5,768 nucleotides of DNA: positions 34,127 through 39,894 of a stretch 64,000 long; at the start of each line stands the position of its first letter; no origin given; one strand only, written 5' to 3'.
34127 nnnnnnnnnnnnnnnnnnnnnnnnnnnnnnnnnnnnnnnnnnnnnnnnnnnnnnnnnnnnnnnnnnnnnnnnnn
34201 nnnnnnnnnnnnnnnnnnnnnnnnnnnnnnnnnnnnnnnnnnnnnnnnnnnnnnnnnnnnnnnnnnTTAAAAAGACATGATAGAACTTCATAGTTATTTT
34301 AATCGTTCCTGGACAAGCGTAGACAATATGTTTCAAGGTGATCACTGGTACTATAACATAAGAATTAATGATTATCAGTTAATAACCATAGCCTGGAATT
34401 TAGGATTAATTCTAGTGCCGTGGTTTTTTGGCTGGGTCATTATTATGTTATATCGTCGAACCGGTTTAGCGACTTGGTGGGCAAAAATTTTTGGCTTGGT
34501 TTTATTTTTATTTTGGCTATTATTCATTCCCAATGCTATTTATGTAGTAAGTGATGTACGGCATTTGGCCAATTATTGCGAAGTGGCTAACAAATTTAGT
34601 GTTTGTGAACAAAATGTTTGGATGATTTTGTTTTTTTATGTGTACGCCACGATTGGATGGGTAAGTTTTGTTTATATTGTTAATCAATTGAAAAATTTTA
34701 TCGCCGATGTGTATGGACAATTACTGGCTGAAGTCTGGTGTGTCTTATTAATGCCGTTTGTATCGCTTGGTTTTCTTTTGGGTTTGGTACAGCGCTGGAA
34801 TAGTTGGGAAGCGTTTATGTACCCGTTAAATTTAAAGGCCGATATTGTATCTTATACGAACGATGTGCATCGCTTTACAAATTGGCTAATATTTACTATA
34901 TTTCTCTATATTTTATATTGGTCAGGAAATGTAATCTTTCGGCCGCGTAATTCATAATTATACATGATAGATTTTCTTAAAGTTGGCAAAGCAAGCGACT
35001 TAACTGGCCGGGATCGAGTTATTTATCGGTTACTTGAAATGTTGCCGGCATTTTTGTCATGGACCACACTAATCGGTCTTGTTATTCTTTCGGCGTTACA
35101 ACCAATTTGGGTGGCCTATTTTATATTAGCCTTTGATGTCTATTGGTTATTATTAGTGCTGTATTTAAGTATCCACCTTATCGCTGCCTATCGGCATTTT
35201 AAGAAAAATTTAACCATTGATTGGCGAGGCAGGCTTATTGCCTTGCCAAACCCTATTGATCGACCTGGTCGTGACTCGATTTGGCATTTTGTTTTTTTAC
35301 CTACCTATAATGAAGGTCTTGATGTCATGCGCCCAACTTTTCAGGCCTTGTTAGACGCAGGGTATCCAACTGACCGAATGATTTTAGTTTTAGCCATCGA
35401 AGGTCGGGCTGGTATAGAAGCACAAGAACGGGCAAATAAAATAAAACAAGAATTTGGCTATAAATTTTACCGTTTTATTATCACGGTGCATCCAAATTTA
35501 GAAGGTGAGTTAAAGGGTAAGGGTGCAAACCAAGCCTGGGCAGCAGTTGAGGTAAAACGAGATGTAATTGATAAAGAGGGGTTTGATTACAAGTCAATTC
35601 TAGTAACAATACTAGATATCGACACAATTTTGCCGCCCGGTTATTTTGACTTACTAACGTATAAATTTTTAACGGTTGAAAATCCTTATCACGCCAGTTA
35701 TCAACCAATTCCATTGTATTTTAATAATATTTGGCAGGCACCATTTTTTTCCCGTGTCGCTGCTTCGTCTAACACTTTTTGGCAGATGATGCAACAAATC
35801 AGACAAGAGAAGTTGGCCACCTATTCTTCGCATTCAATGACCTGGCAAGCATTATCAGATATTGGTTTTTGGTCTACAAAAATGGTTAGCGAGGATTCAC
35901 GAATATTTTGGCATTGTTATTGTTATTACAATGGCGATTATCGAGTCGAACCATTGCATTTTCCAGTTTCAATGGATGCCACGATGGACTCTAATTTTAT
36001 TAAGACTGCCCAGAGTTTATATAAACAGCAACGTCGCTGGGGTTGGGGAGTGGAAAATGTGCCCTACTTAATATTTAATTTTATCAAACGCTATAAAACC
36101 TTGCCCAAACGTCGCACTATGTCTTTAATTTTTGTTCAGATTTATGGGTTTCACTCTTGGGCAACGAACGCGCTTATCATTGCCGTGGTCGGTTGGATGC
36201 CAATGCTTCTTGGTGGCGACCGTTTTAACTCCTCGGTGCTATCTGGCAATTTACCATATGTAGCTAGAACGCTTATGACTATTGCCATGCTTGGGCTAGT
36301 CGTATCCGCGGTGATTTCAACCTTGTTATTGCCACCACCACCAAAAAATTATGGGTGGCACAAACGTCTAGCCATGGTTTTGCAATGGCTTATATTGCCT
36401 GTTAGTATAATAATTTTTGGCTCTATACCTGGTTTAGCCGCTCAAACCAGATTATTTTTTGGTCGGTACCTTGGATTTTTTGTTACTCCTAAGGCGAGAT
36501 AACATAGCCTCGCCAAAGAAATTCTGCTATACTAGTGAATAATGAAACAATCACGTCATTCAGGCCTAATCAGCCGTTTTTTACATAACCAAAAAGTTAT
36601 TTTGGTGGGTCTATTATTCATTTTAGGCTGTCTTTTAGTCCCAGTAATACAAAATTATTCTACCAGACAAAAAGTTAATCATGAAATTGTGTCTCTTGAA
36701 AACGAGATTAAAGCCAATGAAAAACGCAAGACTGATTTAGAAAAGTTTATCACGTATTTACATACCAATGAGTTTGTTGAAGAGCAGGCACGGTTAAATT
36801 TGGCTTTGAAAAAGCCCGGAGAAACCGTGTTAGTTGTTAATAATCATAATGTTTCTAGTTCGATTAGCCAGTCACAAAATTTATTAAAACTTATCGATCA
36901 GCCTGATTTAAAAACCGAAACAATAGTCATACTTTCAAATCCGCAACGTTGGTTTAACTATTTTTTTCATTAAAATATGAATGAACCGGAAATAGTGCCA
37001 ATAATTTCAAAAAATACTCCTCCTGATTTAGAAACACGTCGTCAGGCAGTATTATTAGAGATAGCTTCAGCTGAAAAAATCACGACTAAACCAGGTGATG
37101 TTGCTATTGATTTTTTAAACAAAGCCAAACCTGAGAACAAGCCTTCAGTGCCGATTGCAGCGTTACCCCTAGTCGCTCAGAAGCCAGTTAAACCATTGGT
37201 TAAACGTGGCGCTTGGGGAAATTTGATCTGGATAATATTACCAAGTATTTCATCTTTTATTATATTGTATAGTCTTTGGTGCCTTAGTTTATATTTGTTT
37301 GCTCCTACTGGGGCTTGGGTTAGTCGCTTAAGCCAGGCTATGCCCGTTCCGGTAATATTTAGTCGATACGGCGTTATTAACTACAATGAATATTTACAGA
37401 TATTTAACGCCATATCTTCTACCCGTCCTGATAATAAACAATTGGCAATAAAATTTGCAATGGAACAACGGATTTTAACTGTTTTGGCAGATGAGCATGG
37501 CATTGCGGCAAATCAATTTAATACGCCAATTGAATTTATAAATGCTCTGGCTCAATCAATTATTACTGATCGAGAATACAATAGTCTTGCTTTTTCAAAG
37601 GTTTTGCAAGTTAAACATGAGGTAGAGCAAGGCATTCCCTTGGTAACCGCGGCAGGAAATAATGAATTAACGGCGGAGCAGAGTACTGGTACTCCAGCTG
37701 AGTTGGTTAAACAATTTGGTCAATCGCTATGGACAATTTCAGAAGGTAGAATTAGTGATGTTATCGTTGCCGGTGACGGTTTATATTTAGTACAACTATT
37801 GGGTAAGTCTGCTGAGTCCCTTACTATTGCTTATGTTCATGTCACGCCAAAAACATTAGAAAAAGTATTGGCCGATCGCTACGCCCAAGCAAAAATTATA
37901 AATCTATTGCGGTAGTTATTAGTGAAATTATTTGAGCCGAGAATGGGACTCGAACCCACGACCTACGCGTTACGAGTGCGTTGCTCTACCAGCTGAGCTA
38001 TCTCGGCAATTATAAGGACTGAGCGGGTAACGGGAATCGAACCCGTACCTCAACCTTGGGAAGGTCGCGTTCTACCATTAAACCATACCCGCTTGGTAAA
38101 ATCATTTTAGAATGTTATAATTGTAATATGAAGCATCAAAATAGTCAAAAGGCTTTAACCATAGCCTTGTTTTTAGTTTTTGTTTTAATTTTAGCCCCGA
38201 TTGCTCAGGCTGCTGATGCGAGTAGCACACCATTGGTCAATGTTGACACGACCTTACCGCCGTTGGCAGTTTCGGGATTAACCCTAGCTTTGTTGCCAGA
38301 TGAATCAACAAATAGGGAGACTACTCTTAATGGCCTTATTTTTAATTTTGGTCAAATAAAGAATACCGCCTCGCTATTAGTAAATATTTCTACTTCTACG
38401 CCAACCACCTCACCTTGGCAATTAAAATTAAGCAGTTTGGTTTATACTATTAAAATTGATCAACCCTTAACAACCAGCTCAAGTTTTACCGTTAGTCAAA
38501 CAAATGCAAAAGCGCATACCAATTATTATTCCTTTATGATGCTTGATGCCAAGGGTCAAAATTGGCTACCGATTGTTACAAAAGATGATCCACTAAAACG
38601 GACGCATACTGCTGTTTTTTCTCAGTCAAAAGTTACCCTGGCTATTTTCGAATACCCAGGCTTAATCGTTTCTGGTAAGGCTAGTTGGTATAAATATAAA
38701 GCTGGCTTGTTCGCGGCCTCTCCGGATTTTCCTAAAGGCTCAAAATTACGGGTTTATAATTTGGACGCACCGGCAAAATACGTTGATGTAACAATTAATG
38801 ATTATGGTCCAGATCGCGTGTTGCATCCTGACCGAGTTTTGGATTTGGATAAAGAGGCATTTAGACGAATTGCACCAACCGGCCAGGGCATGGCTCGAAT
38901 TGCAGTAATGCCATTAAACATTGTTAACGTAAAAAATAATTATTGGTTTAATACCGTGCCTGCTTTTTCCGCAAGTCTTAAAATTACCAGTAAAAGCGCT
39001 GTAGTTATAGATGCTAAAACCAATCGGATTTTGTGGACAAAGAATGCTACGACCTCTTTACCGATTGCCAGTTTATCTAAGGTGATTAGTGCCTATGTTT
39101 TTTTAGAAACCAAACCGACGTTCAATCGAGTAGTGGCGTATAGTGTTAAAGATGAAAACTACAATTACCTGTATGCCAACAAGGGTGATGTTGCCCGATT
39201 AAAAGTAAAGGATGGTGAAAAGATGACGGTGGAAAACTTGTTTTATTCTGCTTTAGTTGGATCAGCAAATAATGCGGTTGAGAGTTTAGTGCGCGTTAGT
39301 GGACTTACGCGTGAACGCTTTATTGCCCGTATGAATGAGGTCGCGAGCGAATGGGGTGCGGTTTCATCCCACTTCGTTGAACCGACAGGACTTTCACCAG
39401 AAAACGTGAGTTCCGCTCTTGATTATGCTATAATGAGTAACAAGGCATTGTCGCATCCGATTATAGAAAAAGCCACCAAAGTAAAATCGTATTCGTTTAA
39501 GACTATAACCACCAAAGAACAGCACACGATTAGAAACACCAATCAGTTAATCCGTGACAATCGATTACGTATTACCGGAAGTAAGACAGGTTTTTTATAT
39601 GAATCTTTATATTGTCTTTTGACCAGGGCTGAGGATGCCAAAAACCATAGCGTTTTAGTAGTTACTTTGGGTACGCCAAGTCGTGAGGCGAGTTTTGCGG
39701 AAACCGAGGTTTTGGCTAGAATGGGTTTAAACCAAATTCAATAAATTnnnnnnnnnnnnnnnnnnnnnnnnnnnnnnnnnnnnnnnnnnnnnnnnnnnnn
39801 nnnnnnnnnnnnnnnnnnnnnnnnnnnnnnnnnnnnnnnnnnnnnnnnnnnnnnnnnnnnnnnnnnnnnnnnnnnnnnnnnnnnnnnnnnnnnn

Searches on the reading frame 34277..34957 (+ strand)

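Call 62: search_protein_families(library=pfam, proteins=[window:34277-34957:+], max_evalue=0.001)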
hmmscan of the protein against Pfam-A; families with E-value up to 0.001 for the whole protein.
window:34277-34957:+ (226 aa): 1 family
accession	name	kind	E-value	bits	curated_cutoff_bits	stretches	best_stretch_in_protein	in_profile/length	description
PF07099.16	DUF1361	-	1.8e-19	70.7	25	1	40-212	1-168/169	Protein of unknown function (DUF1361)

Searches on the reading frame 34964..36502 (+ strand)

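Call 43: search_protein_families(library=pfam, proteins=[window:34964-36502:+], max_evalue=0.001)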
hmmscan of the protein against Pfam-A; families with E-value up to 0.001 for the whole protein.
window:34964-36502:+ (512 aa): 1 family
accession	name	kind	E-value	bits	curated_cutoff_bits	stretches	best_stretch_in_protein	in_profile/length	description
PF13632.12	Glyco_trans_2_3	-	6.4e-11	42.9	27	1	214-415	2-192/198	Glycosyl transferase family group 2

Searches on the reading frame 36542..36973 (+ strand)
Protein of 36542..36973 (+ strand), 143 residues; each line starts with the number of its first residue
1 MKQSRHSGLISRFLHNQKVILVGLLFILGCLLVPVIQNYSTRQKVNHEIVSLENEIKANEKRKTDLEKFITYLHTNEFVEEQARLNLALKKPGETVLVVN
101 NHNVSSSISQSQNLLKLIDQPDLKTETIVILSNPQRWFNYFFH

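Call 62: search_protein_families(library=pfam, proteins=[window:36542-36973:+], max_evalue=0.001)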
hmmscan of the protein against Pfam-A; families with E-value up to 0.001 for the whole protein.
window:36542-36973:+ (143 aa): 1 family
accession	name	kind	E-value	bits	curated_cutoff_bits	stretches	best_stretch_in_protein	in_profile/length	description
PF04977.20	DivIC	-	6.6e-14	51.9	28.9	1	24-100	1-78/80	Septum formation initiator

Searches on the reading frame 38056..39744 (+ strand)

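Call 43: search_protein_families(library=pfam, proteins=[window:38056-39744:+], max_evalue=0.001)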
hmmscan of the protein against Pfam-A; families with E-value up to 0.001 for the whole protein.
window:38056-39744:+ (562 aa): 3 families
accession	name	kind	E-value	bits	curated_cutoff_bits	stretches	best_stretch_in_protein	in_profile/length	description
PF00768.25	Peptidase_S11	-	2.7e-40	138.8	27.6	1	308-540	8-237/239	D-alanyl-D-alanine carboxypeptidase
PF03330.24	DPBB_1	-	1.7e-08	35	28.8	1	218-283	23-82/83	Lytic transglycolase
PF13354.11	Beta-lactamase2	-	0.00057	19.7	22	0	316-458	3-140/214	Beta-lactamase enzyme family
